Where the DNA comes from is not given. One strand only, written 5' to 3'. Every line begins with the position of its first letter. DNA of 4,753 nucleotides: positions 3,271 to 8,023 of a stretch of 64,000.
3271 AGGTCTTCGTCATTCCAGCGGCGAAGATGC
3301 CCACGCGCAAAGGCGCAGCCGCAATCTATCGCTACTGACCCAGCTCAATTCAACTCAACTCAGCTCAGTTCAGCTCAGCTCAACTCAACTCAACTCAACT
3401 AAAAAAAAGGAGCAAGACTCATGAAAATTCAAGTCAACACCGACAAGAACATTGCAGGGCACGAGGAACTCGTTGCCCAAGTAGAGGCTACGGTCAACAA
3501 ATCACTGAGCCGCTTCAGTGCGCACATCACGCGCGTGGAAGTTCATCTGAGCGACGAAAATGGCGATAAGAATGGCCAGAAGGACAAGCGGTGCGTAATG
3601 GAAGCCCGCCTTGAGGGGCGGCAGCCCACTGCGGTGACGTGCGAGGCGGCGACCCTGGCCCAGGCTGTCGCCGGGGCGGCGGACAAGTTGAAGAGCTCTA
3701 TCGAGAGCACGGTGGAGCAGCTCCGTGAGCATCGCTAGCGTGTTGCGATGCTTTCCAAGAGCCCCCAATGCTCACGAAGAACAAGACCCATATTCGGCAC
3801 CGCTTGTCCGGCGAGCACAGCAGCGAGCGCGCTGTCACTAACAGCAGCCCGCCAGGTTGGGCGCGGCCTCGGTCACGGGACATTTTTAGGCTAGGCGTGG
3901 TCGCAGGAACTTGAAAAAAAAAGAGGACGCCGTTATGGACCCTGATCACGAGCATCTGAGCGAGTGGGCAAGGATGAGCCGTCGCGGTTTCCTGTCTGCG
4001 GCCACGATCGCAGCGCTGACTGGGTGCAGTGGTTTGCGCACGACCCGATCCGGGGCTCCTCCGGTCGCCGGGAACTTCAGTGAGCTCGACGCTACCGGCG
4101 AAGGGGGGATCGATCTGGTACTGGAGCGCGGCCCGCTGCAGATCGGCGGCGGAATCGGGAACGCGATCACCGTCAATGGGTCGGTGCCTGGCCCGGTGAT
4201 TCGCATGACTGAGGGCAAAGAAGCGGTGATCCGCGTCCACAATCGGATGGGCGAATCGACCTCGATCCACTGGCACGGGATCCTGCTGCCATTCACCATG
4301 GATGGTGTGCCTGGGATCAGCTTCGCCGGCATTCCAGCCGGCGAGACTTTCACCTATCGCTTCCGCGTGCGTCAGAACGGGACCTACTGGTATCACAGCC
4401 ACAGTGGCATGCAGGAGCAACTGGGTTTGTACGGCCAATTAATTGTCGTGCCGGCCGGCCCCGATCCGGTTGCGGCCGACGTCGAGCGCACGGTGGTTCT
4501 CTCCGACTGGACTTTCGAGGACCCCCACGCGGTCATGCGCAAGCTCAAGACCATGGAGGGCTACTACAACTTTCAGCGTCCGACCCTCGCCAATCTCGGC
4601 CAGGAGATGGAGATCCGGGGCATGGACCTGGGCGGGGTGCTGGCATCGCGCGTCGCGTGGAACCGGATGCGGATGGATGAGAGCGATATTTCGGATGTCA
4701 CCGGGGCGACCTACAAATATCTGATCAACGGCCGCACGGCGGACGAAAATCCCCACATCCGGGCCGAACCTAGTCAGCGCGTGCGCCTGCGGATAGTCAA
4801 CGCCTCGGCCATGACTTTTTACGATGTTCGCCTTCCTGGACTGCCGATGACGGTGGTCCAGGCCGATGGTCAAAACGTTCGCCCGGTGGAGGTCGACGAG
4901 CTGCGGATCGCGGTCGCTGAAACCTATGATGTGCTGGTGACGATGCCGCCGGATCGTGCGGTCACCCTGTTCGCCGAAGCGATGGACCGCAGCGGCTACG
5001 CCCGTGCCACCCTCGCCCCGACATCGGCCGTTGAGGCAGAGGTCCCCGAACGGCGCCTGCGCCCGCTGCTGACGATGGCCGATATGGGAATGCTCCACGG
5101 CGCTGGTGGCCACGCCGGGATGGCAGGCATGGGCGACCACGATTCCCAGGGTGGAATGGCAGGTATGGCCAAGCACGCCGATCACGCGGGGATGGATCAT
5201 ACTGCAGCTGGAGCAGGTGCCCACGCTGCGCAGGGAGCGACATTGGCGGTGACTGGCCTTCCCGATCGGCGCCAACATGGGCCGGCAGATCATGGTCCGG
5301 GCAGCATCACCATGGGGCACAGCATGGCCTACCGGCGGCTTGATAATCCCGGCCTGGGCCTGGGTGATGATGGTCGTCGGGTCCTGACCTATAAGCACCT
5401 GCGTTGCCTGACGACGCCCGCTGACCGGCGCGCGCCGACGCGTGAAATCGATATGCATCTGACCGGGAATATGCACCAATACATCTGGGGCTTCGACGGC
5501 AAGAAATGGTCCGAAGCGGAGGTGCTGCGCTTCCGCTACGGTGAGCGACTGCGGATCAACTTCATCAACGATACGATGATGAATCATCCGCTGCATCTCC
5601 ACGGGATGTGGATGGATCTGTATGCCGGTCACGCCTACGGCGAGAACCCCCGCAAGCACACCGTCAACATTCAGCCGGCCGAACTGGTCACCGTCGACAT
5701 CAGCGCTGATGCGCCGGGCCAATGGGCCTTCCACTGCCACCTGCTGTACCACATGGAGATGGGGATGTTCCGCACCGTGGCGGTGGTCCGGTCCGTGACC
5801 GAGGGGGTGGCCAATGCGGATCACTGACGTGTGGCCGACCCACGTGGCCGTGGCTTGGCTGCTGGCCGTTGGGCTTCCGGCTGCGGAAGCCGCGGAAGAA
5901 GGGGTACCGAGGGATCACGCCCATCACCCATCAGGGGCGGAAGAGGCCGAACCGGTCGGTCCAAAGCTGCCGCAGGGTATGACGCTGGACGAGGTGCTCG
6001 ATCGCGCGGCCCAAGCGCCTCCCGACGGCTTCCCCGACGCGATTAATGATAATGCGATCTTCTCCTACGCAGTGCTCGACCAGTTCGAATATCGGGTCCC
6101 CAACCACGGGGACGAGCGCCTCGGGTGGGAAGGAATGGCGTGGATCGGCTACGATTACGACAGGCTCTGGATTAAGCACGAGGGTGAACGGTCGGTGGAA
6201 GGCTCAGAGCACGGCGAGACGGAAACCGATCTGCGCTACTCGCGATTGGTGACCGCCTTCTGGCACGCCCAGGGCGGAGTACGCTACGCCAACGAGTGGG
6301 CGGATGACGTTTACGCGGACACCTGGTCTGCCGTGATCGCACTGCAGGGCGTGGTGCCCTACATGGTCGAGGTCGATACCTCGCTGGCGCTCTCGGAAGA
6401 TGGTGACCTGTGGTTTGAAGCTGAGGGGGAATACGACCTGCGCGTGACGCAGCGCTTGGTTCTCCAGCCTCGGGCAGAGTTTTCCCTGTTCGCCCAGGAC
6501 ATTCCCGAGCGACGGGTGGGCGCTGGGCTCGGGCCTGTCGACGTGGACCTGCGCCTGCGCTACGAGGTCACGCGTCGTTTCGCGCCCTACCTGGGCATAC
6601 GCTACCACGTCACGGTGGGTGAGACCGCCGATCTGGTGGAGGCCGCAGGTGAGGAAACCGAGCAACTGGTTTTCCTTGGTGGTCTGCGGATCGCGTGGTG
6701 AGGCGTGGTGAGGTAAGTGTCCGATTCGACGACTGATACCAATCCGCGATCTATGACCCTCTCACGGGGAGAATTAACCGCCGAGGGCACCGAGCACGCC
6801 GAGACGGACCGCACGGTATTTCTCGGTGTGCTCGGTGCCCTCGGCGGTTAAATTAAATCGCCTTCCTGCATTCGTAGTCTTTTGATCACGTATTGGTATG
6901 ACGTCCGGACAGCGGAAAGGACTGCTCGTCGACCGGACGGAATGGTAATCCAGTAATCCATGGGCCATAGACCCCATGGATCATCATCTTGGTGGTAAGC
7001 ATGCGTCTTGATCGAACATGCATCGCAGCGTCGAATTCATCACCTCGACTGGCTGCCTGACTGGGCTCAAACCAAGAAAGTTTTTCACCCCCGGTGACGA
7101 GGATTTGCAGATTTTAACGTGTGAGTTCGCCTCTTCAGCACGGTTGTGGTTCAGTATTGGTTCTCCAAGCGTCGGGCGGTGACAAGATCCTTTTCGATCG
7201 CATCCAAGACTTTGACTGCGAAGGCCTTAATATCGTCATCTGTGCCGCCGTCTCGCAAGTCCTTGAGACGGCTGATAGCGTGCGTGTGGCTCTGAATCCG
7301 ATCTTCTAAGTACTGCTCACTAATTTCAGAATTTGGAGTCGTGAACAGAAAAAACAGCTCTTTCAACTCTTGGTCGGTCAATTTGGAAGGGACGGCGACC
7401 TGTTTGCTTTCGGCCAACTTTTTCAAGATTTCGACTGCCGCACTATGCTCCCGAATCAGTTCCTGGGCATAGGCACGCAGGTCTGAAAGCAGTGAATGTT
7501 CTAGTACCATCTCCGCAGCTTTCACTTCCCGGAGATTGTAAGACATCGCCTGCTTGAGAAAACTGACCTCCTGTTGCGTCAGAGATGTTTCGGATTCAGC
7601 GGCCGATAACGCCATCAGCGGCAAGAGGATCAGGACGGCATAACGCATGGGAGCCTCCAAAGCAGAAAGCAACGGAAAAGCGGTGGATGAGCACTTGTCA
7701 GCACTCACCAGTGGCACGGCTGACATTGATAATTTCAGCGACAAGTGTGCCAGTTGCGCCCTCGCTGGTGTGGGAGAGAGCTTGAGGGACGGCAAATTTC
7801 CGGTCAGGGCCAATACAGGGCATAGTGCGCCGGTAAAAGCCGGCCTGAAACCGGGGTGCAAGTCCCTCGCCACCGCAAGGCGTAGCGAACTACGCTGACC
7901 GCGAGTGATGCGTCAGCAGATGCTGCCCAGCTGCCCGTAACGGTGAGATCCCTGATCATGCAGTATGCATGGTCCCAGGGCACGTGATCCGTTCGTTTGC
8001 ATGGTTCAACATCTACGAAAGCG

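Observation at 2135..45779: Window-wide family of intergenic palindromes whose arms are locus-specific short tandem repeats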

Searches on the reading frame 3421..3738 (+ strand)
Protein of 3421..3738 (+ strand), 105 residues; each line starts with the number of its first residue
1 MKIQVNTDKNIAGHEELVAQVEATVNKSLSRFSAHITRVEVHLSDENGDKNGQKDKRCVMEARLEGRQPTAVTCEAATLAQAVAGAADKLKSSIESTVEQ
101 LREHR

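Call 68: search_protein_families(library=pfam, proteins=[window:3421-3738:+], max_evalue=0.001)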
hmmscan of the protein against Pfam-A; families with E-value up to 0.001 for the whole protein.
window:3421-3738:+ (105 aa): 1 family
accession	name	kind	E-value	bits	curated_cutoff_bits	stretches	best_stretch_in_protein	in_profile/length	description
PF02482.25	Ribosomal_S30AE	-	6.1e-09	36.9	23.7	1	7-101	4-87/88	Sigma 54 modulation protein / S30EA ribosomal protein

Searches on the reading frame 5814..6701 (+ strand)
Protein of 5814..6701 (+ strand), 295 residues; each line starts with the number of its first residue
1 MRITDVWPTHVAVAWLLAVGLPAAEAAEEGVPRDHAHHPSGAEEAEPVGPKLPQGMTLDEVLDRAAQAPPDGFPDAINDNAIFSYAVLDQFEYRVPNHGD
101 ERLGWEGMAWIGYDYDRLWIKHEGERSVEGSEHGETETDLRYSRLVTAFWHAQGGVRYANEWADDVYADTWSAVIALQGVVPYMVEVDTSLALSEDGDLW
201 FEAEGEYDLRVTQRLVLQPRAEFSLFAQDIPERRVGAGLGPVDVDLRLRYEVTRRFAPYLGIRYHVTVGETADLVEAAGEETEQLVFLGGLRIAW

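Call 68: search_protein_families(library=pfam, proteins=[window:5814-6701:+], max_evalue=0.001)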
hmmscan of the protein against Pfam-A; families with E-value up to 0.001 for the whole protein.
window:5814-6701:+ (295 aa): 1 family
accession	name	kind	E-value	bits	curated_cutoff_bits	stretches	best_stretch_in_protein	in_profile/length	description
PF05275.17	CopB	-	1.9e-66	224.1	27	1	83-295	2-208/208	Copper resistance protein B precursor (CopB)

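Call 91: find_encoding_contigs(protein=window:5814-6701:+, flank=1500, max_places=8)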
Protein window:5814-6701:+ (295 aa): 11 contigs read that carry it; 6 places shown.
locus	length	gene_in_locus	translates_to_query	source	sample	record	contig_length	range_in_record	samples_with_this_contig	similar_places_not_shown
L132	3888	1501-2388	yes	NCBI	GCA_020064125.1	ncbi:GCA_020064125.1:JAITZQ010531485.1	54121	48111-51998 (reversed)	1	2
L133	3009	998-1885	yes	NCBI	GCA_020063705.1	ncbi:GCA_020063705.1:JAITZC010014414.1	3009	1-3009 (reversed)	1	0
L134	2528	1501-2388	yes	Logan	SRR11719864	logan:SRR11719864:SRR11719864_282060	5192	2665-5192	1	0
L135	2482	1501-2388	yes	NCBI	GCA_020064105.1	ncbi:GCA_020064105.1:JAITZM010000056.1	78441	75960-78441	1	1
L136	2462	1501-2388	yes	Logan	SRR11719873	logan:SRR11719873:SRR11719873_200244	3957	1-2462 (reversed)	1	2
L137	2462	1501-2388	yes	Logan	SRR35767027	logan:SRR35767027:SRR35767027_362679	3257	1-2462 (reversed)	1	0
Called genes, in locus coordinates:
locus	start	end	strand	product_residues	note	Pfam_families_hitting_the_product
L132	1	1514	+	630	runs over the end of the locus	PF07732:Cu-oxidase_3, PF00394:Cu-oxidase, PF07731:Cu-oxidase_2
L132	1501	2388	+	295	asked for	PF05275:CopB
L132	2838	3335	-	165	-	PF13628:DUF4142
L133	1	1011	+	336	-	?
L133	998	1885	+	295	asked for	PF05275:CopB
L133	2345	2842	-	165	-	PF13628:DUF4142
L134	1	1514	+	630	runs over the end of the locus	PF07732:Cu-oxidase_3, PF00394:Cu-oxidase, PF07731:Cu-oxidase_2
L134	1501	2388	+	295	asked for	PF05275:CopB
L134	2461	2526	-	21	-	?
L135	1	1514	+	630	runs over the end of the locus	PF07732:Cu-oxidase_3, PF00394:Cu-oxidase, PF07731:Cu-oxidase_2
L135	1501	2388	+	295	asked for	PF05275:CopB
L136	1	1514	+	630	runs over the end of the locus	PF07732:Cu-oxidase_3, PF00394:Cu-oxidase, PF07731:Cu-oxidase_2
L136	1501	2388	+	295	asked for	PF05275:CopB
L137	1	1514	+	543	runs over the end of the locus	PF07732:Cu-oxidase_3, PF00394:Cu-oxidase, PF07731:Cu-oxidase_2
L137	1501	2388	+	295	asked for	PF05275:CopB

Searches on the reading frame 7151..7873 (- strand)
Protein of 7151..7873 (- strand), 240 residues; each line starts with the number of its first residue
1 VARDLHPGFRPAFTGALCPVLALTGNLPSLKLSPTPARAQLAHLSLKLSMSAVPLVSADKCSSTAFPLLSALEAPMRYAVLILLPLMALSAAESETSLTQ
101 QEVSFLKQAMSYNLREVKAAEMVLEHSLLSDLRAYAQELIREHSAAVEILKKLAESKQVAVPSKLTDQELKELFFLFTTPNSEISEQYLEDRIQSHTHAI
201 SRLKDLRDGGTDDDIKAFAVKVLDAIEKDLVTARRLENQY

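Call 68: search_protein_families(library=pfam, proteins=[window:7151-7873:-], max_evalue=0.001)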
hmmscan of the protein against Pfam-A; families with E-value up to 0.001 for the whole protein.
window:7151-7873:- (240 aa): 1 family
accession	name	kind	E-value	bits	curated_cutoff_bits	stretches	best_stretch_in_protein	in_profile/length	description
PF13628.12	DUF4142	-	5.7e-22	78.9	27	1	102-236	3-138/138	Domain of unknown function (DUF4142)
